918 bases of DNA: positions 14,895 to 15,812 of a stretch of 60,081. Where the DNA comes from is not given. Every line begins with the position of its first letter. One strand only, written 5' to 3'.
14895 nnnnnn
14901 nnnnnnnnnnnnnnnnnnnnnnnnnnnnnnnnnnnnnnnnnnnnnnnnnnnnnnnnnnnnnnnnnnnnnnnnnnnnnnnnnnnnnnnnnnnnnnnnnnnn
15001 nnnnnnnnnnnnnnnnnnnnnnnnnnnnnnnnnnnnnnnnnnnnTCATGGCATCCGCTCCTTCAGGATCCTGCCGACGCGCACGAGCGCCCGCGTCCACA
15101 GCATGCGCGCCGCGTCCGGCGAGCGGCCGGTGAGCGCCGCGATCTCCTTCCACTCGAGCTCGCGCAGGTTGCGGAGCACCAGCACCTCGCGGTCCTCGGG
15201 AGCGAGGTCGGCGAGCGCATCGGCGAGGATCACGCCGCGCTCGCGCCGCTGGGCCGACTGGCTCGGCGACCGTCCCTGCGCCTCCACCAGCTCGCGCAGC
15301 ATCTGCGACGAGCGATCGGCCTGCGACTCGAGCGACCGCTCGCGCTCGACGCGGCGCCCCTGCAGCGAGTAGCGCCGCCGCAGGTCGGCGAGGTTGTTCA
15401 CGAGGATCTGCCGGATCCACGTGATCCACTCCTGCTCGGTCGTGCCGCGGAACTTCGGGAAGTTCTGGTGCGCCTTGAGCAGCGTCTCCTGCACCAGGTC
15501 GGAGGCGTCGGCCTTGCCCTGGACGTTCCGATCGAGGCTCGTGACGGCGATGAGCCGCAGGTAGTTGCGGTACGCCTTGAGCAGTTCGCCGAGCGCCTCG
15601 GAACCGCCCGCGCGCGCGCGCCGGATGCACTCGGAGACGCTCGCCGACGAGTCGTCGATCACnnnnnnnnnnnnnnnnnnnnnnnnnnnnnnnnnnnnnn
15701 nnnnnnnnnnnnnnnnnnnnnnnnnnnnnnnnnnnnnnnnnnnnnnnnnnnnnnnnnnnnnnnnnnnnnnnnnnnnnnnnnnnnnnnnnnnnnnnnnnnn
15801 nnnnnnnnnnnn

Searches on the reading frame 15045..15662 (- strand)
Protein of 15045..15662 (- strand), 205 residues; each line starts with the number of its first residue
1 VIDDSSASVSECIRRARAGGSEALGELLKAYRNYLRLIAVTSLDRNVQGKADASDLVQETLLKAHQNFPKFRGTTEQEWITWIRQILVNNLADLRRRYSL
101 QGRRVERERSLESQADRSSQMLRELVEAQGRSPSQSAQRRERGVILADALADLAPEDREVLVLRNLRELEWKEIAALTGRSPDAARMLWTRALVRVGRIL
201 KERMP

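Call 68: search_protein_families(library=pfam, proteins=[window:15045-15662:-], max_evalue=0.001)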
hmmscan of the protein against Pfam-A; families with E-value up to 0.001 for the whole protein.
window:15045-15662:- (205 aa): 4 families
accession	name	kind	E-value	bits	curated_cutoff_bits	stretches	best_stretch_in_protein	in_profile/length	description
PF04542.20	Sigma70_r2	-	3.8e-08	33.4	24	1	37-98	11-68/71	Sigma-70 region 2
PF08281.18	Sigma70_r4_2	-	4.4e-08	33.1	25.7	1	145-195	3-53/54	Sigma-70, region 4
PF04545.22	Sigma70_r4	-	1.9e-06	27.7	24.1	1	149-195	1-47/50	Sigma-70, region 4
PF07638.17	Sigma70_ECF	-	4.9e-05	23.7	21.1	1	7-190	2-173/185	ECF sigma factor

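Call 69: search_protein_families(library=ncbifam, proteins=[window:15045-15662:-], max_evalue=0.001)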
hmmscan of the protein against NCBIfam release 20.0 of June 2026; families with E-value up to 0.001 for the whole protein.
window:15045-15662:- (205 aa): 66 families (the best 25 are shown)
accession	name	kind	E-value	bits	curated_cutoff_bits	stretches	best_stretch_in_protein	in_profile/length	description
TIGR02984.1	Sig-70_plancto1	subfamily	7e-58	195.3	183.75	1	16-199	1-187/189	RNA polymerase sigma-70 factor, Planctomycetaceae-specific subfamily 1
TIGR02937.1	sigma70-ECF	superfamily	4.9e-19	68.5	42.9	1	23-194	2-159/165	sigma-70 family RNA polymerase sigma factor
NF008888.0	PRK11922.1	equivalog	2.7e-17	63.2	204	1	8-193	16-189/231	RNA polymerase sigma factor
NF009166.1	PRK12513.1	equivalog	1e-16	61.2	206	1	12-186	12-172/193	RNA polymerase sigma factor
NF009185.0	PRK12533.1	equivalog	5.9e-15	55.5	248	1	42-177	44-170/231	RNA polymerase sigma factor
NF006550.0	PRK09047.1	equivalog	1.1e-13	51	173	1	41-201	27-188/194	RNA polymerase sigma factor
NF009171.0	PRK12518.1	equivalog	1.5e-13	51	208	1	7-177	12-161/191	RNA polymerase sigma factor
TIGR02952.1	Sig70_famx2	equivalog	2.7e-13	50.2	206.45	1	13-198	2-168/170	ECF subfamily RNA polymerase sigma factor, BldN family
TIGR02983.1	SigE-fam_strep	subfamily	7e-13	48.8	141.55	1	48-202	28-160/162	SigE family RNA polymerase sigma factor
NF007222.0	PRK09640.1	equivalog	7.6e-13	48.4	194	1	25-197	29-179/188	RNA polymerase sigma factor SigX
NF007230.0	PRK09648.1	subfamily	9.2e-13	48.4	209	1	4-197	8-186/195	RNA polymerase sigma factor ShbA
NF007225.0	PRK09643.1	equivalog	4.6e-12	46.1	190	1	8-183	13-165/204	RNA polymerase sigma factor SigM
TIGR02989.1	Sig-70_gvs1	subfamily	4.8e-12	46.1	124.55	1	26-196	5-154/158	RNA polymerase sigma-70 factor, Rhodopirellula/Verrucomicrobium family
NF007216.0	PRK09638.1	equivalog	7.5e-12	45.4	194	1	11-177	7-151/180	RNA polymerase sigma factor SigY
TIGR02954.1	Sig70_famx3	hypoth_equivalog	7.6e-12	45.3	188.5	1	11-95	5-83/170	RNA polymerase sigma-70 factor, TIGR02954 family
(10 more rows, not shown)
